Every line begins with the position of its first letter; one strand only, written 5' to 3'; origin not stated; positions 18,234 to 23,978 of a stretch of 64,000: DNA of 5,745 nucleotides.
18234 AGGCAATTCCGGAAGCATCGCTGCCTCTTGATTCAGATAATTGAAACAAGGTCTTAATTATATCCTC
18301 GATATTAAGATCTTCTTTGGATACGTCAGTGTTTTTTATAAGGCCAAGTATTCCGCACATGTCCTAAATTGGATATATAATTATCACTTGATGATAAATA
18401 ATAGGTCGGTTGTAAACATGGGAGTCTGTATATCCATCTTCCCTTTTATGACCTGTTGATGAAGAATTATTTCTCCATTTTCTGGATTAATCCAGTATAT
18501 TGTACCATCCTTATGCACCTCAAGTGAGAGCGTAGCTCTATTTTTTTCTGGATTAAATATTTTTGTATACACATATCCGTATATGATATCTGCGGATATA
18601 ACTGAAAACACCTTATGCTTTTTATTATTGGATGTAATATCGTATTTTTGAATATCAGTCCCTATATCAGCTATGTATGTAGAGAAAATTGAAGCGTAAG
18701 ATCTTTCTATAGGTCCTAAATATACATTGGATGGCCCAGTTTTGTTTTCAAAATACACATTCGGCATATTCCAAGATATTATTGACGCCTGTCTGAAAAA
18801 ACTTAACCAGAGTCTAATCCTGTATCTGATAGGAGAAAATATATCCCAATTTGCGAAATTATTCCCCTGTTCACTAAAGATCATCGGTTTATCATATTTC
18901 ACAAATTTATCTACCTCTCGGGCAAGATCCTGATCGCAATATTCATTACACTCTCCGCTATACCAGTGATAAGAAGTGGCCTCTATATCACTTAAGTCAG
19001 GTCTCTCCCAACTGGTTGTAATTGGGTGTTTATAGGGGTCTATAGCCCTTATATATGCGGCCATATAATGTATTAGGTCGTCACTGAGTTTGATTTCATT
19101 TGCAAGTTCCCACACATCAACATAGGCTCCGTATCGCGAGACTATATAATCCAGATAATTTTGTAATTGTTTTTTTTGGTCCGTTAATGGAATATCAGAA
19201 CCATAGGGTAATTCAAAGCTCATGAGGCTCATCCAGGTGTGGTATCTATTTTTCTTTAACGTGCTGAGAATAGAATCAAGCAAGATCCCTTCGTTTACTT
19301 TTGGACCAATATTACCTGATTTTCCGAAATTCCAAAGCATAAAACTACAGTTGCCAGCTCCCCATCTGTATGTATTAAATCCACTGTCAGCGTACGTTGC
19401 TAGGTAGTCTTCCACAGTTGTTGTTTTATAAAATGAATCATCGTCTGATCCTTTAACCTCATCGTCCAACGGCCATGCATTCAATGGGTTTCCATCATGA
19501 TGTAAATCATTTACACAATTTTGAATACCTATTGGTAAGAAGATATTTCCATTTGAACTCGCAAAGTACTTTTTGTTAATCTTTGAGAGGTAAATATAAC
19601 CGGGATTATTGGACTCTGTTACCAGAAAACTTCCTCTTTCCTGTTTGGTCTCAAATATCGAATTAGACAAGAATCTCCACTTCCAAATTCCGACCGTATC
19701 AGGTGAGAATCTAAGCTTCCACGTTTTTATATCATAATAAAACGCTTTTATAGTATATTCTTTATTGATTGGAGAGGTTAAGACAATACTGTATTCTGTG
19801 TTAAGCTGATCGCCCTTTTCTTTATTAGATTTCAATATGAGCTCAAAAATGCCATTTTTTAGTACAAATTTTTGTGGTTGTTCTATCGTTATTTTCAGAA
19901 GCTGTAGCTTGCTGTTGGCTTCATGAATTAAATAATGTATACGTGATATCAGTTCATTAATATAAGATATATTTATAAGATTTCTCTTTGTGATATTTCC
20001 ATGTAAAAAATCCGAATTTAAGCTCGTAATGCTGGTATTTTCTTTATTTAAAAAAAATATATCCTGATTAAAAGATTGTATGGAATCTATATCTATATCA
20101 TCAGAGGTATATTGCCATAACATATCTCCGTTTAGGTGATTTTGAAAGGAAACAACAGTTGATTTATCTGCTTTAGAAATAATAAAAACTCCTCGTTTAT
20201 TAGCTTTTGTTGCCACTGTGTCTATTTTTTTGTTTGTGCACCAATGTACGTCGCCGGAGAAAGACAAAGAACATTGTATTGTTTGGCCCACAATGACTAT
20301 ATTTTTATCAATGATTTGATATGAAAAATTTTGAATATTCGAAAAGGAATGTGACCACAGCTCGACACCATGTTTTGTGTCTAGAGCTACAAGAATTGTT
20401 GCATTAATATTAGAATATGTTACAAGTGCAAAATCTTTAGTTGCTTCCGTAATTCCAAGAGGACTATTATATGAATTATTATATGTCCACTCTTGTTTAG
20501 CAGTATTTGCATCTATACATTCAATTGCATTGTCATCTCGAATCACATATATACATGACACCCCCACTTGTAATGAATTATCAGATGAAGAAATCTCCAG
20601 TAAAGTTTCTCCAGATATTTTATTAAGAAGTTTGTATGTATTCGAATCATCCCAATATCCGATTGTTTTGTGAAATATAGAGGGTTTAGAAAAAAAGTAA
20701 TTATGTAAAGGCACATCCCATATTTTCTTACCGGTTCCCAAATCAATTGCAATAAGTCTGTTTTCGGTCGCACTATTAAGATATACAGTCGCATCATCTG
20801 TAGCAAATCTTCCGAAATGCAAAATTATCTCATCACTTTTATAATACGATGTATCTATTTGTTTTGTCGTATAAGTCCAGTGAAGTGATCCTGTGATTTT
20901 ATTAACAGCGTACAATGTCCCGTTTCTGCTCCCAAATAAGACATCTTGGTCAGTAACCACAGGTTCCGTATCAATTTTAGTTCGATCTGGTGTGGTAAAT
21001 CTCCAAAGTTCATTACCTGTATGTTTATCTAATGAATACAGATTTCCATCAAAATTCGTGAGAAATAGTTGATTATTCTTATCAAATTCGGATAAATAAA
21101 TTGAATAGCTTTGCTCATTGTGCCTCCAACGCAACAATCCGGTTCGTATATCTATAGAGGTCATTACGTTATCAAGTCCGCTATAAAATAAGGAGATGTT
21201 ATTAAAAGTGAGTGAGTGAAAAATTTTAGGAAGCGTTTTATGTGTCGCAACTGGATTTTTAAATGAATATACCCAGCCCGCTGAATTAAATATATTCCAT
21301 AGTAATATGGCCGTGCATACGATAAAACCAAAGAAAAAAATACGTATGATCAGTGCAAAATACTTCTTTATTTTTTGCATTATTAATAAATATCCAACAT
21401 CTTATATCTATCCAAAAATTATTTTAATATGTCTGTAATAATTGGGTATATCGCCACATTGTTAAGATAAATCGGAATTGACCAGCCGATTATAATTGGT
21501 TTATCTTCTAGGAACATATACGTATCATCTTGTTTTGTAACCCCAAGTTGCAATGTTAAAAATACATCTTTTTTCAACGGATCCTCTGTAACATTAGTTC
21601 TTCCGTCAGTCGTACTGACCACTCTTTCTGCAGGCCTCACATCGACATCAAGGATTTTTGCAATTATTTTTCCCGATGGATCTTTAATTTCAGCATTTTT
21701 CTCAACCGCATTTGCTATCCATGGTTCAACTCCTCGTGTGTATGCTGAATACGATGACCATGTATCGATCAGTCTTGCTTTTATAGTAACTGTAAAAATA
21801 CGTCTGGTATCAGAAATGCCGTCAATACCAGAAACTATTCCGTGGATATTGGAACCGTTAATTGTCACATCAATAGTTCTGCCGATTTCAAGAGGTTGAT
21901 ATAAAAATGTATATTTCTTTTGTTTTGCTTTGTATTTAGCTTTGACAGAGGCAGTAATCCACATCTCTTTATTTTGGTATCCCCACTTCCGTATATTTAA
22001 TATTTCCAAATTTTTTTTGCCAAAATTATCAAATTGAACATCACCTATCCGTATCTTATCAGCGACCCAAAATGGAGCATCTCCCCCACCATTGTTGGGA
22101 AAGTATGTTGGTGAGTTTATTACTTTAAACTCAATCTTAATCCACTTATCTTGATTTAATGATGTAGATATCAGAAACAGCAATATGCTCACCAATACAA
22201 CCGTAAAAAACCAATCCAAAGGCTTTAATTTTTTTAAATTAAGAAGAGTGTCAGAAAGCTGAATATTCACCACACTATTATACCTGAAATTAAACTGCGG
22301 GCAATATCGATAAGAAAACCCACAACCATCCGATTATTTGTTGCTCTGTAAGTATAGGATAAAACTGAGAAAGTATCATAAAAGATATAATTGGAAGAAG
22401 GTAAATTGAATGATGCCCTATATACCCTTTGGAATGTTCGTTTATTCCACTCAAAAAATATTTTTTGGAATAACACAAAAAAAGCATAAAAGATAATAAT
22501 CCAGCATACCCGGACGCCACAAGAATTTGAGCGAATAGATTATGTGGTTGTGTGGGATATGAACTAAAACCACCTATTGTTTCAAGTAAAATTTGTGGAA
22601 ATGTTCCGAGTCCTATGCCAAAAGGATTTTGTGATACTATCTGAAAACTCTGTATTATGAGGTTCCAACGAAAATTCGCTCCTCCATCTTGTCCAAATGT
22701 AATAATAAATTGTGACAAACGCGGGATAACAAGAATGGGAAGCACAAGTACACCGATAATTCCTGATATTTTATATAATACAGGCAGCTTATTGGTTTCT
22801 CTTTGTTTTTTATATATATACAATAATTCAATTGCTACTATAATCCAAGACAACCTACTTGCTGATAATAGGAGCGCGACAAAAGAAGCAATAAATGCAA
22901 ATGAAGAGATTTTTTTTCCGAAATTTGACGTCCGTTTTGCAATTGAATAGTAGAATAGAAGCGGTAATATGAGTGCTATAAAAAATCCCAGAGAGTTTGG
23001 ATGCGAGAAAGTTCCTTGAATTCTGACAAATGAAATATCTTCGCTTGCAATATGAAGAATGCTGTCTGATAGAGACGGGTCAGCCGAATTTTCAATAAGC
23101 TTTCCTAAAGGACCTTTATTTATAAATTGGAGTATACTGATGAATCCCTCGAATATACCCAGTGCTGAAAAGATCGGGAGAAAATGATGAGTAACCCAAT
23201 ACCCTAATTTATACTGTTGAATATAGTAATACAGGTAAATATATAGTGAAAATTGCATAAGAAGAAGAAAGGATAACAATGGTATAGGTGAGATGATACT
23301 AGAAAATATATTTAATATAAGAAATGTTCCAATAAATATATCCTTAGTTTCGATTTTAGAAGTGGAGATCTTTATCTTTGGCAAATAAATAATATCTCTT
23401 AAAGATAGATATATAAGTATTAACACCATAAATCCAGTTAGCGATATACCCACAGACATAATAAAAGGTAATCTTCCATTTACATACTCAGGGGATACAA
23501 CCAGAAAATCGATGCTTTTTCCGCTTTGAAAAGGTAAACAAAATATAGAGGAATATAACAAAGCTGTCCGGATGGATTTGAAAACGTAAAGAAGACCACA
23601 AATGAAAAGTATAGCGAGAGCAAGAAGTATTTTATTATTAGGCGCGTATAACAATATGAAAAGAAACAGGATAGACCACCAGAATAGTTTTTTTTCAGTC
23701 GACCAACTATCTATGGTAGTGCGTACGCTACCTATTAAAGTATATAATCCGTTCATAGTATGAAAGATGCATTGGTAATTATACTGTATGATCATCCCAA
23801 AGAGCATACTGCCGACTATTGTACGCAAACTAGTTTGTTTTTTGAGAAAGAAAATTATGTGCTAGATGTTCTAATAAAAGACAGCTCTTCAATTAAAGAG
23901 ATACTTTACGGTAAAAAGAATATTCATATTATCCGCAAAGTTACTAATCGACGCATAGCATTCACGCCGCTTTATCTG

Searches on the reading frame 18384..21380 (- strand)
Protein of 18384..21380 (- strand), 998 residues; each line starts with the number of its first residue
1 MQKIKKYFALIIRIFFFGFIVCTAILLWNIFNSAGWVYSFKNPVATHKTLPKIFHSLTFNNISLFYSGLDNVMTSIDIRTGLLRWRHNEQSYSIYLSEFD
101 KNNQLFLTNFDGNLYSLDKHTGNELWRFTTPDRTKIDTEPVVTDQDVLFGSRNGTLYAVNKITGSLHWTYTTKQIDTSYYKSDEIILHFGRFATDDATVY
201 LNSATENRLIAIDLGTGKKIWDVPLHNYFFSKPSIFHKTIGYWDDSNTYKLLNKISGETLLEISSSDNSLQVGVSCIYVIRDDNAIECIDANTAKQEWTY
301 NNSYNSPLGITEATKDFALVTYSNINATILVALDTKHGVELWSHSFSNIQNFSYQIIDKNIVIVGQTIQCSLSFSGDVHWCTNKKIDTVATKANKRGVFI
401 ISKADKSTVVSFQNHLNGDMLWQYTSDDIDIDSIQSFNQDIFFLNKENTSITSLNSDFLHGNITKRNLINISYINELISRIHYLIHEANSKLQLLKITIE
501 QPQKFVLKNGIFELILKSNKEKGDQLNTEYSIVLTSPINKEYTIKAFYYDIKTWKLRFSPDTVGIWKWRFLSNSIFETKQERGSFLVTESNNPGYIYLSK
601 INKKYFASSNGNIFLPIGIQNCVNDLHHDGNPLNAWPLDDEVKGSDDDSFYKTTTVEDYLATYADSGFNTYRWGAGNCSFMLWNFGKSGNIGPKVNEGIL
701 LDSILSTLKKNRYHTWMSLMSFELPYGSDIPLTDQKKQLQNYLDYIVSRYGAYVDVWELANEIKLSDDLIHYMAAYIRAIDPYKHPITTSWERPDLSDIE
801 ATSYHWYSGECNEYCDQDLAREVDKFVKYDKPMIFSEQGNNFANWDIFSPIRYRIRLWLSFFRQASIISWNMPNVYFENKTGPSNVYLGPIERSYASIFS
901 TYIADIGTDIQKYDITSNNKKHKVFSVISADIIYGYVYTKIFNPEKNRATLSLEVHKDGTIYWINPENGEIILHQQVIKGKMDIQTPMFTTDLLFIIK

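Call 4: search_protein_families(library=pfam, proteins=[window:18384-21380:-])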
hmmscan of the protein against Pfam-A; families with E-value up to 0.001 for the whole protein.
window:18384-21380:- (998 aa): 5 families
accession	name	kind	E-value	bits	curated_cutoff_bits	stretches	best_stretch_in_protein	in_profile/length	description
PF13360.13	PQQ_2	-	1.4e-22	81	27.6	1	72-225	4-146/233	Outer membrane protein assembly factor BamB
PF13570.13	Beta-prop_ACSF4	-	5e-17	62.7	133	1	52-239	134-314/329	Beta-alanine-activating enzyme, beta-propeller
PF01011.28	PQQ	-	4e-09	36.2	26.7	0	187-237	538-588/595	Glucose/ethanol/alcohol dehydrogenase, beta-propeller domain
PF16586.11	DUF5060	-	1.4e-08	35.3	27.2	1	511-572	7-69/70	Domain of unknown function (DUF5060)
PF25293.1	Beta-prop_EMC1_N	-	2.7e-07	31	34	0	70-178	40-153/219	EMC1 N-terminal beta-propeller domain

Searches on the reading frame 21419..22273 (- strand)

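Call 4: search_protein_families(library=pfam, proteins=[window:21419-22273:-])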
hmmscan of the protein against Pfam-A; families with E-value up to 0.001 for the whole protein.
window:21419-22273:- (284 aa): 1 family
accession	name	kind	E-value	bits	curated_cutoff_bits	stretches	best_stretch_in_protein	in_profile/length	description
PF14221.11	DUF4330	-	6.6e-11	43.1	27.6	1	182-282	64-166/167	Domain of unknown function (DUF4330)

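Call 6: search_protein_families(library=ncbifam, proteins=[window:21419-22273:-], max_evalue=0.00001)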
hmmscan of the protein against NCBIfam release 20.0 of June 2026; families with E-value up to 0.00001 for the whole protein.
window:21419-22273:- (284 aa): 0 families

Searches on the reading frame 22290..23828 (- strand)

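Call 4: search_protein_families(library=pfam, proteins=[window:22290-23828:-])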
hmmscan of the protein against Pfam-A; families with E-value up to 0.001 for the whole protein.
window:22290-23828:- (512 aa): 1 family
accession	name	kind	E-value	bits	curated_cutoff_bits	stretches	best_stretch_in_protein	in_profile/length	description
PF04932.20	Wzy_C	-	2.7e-16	60.1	31.7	1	310-448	1-149/149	O-Antigen ligase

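Call 6: search_protein_families(library=ncbifam, proteins=[window:22290-23828:-], max_evalue=0.00001)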
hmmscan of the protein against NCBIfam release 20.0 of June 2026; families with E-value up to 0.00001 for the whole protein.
window:22290-23828:- (512 aa): 0 families
